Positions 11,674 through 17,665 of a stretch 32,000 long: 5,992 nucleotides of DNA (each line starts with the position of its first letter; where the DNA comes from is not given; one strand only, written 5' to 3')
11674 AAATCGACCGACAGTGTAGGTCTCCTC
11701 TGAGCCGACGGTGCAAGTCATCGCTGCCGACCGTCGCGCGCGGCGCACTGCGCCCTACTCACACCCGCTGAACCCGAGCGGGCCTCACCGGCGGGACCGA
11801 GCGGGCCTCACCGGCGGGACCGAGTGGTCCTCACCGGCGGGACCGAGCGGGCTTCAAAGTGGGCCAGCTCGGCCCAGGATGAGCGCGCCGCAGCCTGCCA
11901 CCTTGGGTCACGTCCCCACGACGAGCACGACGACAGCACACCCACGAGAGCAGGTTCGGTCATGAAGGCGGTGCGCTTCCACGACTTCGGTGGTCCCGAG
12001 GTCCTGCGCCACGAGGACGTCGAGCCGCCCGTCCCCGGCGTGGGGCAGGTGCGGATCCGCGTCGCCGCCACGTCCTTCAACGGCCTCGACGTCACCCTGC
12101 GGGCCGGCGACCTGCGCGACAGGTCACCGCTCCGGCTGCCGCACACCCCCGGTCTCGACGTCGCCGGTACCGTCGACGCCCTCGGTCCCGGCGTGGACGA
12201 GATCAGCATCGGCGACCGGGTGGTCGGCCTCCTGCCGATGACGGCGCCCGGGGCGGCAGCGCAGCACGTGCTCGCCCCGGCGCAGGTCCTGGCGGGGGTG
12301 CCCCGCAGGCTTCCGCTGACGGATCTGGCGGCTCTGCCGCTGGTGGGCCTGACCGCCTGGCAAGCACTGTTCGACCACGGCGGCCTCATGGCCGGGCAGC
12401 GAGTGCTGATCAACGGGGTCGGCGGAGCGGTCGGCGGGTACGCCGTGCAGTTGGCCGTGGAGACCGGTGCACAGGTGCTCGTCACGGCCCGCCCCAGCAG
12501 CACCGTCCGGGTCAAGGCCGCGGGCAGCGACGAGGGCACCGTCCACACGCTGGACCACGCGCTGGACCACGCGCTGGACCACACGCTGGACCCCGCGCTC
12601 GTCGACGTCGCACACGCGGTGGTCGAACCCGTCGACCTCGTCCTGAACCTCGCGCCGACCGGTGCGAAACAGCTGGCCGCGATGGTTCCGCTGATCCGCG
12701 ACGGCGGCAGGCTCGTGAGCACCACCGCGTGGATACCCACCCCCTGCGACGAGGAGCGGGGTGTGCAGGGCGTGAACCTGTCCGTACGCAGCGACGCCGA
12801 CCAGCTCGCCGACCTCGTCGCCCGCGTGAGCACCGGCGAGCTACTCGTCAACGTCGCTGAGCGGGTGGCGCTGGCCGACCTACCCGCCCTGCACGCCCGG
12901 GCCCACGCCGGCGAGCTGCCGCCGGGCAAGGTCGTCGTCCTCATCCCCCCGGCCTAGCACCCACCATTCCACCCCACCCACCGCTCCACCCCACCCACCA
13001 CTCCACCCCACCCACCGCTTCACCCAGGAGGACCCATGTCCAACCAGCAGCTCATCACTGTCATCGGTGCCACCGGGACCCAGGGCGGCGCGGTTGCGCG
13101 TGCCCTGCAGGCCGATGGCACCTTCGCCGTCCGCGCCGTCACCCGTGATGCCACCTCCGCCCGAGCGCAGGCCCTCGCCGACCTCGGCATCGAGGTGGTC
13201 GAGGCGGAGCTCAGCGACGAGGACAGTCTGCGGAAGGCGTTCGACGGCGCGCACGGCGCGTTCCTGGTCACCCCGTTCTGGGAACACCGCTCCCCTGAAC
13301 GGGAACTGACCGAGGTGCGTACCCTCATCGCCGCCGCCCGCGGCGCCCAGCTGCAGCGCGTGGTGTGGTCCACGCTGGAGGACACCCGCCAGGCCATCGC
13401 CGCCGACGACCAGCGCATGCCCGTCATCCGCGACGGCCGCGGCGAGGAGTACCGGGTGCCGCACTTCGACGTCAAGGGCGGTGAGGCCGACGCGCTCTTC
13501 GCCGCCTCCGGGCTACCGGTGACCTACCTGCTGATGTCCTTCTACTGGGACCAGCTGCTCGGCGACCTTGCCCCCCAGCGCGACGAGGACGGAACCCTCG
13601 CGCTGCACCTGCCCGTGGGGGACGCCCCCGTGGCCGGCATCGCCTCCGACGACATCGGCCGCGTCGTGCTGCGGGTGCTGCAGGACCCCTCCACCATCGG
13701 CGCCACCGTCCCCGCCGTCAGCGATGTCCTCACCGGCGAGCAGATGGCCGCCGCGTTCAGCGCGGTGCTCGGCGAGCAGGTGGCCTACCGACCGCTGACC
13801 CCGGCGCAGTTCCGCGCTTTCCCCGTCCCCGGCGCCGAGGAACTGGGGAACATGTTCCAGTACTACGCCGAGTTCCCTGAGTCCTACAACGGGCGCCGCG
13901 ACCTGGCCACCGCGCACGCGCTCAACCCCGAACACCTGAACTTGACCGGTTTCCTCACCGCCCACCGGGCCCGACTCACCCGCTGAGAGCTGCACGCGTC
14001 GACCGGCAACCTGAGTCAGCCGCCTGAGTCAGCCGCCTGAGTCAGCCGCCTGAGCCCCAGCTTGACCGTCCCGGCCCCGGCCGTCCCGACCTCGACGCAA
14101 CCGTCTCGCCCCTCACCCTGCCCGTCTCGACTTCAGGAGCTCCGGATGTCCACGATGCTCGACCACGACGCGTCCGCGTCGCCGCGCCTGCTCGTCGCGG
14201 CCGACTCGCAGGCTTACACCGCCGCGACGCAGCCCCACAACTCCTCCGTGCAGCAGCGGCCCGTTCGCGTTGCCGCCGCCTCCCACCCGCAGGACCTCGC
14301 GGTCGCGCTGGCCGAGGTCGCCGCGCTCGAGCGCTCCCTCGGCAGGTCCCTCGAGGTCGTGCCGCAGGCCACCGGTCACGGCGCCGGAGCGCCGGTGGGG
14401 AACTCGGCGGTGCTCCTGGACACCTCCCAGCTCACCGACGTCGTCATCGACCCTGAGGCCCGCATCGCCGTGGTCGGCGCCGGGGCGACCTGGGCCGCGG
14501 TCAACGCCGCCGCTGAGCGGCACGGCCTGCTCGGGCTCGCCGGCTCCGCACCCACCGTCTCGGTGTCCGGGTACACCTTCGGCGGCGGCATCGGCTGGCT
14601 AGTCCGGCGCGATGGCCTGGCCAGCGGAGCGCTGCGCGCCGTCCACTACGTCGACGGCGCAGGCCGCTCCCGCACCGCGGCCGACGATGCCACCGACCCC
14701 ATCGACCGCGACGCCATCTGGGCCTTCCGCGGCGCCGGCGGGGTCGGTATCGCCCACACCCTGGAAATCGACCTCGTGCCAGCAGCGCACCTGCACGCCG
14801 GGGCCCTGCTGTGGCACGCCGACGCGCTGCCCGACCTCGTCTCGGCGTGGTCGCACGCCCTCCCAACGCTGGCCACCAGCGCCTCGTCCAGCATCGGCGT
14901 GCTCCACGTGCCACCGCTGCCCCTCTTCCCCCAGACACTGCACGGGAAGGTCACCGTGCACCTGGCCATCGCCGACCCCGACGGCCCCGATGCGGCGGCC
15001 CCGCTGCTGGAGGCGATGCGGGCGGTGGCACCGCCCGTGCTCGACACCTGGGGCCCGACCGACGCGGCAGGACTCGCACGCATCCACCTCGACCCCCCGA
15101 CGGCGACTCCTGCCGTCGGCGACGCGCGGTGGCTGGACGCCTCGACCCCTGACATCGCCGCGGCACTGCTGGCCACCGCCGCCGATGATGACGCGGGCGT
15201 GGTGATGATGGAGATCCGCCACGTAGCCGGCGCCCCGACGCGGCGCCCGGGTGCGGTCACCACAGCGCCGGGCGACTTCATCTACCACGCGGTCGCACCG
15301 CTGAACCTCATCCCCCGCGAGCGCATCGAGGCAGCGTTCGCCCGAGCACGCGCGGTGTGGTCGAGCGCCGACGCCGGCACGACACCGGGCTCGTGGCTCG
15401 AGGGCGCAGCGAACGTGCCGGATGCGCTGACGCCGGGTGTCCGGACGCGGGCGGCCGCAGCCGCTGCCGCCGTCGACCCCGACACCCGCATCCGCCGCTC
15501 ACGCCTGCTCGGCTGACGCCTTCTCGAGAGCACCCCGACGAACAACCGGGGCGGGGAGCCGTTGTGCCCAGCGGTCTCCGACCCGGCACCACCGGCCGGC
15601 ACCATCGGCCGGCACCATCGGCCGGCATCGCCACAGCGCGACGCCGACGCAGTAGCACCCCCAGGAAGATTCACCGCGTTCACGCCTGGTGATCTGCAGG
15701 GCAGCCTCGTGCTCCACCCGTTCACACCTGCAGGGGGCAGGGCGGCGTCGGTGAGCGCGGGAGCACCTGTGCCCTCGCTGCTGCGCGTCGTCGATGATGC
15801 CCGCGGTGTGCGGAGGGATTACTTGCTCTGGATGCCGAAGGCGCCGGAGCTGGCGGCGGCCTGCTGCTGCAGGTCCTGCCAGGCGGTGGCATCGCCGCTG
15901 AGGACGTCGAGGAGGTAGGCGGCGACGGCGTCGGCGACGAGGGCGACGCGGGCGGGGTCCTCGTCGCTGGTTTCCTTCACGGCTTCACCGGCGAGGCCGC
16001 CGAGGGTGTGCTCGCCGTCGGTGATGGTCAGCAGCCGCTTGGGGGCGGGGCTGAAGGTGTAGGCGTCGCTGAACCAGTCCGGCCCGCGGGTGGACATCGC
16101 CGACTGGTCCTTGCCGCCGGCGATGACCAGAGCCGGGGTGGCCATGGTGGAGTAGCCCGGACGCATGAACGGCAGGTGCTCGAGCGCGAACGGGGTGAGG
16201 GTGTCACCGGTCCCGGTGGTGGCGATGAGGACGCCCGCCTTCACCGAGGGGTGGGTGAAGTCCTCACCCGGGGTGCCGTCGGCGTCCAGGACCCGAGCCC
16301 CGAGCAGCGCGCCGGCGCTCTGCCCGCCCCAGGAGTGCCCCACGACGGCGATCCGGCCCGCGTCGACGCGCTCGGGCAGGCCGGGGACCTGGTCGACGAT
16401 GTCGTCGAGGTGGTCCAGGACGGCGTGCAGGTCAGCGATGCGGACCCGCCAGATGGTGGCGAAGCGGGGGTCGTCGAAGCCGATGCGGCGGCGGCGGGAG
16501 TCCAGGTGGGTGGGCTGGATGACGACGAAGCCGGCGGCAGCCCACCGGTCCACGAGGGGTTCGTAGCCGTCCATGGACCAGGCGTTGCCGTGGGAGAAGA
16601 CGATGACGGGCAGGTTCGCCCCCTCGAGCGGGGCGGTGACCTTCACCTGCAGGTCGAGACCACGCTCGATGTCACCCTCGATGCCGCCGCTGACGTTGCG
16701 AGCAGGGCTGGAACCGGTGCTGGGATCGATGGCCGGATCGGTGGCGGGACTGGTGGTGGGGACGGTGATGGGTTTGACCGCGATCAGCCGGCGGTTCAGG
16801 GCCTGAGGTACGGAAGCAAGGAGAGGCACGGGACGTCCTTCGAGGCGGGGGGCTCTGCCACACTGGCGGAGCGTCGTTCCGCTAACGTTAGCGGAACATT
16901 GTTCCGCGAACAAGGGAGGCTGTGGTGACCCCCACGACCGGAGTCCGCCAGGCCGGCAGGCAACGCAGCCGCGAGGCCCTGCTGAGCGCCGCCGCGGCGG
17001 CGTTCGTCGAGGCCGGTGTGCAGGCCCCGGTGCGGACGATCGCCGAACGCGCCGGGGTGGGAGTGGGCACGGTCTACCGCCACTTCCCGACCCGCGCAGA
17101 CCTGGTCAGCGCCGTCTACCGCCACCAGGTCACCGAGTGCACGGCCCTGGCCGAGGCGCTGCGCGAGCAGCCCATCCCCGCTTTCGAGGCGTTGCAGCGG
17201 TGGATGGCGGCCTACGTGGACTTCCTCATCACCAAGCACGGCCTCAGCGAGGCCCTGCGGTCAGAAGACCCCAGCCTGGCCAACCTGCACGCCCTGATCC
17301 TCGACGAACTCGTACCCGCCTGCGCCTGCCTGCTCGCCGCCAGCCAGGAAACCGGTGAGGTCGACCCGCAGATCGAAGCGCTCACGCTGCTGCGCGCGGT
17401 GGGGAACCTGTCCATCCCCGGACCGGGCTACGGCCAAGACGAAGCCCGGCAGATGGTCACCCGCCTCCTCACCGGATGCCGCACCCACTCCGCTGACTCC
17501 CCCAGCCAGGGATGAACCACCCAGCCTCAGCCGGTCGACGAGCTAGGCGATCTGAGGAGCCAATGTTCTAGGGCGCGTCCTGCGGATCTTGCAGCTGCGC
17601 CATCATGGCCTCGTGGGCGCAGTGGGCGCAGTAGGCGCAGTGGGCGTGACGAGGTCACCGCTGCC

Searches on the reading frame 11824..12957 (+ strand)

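Call 7: search_protein_families(library=pfam, proteins=[window:11824-12957:+], max_evalue=0.01)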
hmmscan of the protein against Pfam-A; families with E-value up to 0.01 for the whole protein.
window:11824-12957:+ (377 aa): 4 families
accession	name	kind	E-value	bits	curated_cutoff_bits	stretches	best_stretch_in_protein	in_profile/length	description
PF08240.17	ADH_N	-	4.2e-14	53.1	23.5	1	74-160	3-103/104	Alcohol dehydrogenase GroES-like domain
PF13602.12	ADH_zinc_N_2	-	6.3e-08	34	27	1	248-372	4-134/134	Zinc-binding dehydrogenase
PF00107.32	ADH_zinc_N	-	0.0095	16.3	31.8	0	202-300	1-88/129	Zinc-binding dehydrogenase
PF00208.27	ELFV_dehydrog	-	0.0099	16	23.4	0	185-236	24-75/241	Glutamate/Leucine/Phenylalanine/Valine dehydrogenase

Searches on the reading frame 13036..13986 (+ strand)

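Call 7: search_protein_families(library=pfam, proteins=[window:13036-13986:+], max_evalue=0.01)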
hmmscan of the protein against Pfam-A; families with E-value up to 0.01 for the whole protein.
window:13036-13986:+ (316 aa): 5 families
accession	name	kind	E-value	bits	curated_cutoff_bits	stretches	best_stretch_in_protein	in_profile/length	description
PF05368.20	NmrA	-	7.9e-47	160.7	27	1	4-299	2-285/298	NmrA-like family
PF13460.12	NAD_binding_10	-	1.6e-15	57.9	27.2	1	11-218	1-184/184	NAD(P)H-binding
PF01370.27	Epimerase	-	6.4e-07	29.5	20.9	1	7-72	1-63/240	NAD dependent epimerase/dehydratase family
PF02254.24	TrkA_N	-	0.0011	19.7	23.8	1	8-68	2-58/116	TrkA-N domain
PF03435.24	Sacchrp_dh_NADP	-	0.0032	18.2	25.1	1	7-68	1-65/129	Saccharopine dehydrogenase NADP binding domain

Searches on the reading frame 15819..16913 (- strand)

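Call 7: search_protein_families(library=pfam, proteins=[window:15819-16913:-], max_evalue=0.01)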
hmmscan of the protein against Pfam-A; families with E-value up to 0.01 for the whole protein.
window:15819-16913:- (364 aa): 7 families
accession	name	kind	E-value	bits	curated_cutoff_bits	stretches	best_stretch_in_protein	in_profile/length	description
PF12697.13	Abhydrolase_6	-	1.1e-08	36.5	26.3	1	104-354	1-188/217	Alpha/beta hydrolase family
PF07224.18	Chlorophyllase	-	1.9e-07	30.6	26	1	90-203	31-133/301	Chlorophyllase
PF03403.19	PAF-AH_p_II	-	8.6e-06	25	20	1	98-139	97-138/372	Platelet-activating factor acetylhydrolase, isoform II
PF12146.15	Hydrolase_4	-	7.4e-05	22.6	27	1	103-201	6-91/239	Serine aminopeptidase, S33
PF12740.14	PETase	-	0.0016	18.4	28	0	119-200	72-139/263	PET hydrolase-like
PF01738.24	DLH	-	0.0043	17.1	21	1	103-202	15-113/217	Dienelactone hydrolase family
PF00561.26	Abhydrolase_1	-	0.0049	17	25.8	0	102-232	1-102/245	alpha/beta hydrolase fold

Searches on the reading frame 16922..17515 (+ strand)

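Call 7: search_protein_families(library=pfam, proteins=[window:16922-17515:+], max_evalue=0.01)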
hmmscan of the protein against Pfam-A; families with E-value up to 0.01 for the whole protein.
window:16922-17515:+ (197 aa): 3 families
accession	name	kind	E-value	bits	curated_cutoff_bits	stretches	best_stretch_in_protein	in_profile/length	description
PF00440.29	TetR_N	-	3e-12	46.5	24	1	20-65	1-47/47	Bacterial regulatory proteins, tetR family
PF21597.2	TetR_C_43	-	5.3e-07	30.2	27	1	89-186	4-103/105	Transcriptional regulator SbtR-like, C-terminal domain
PF02796.21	HTH_7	-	0.0057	17.2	23.8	0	35-57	22-44/45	Helix-turn-helix domain of resolvase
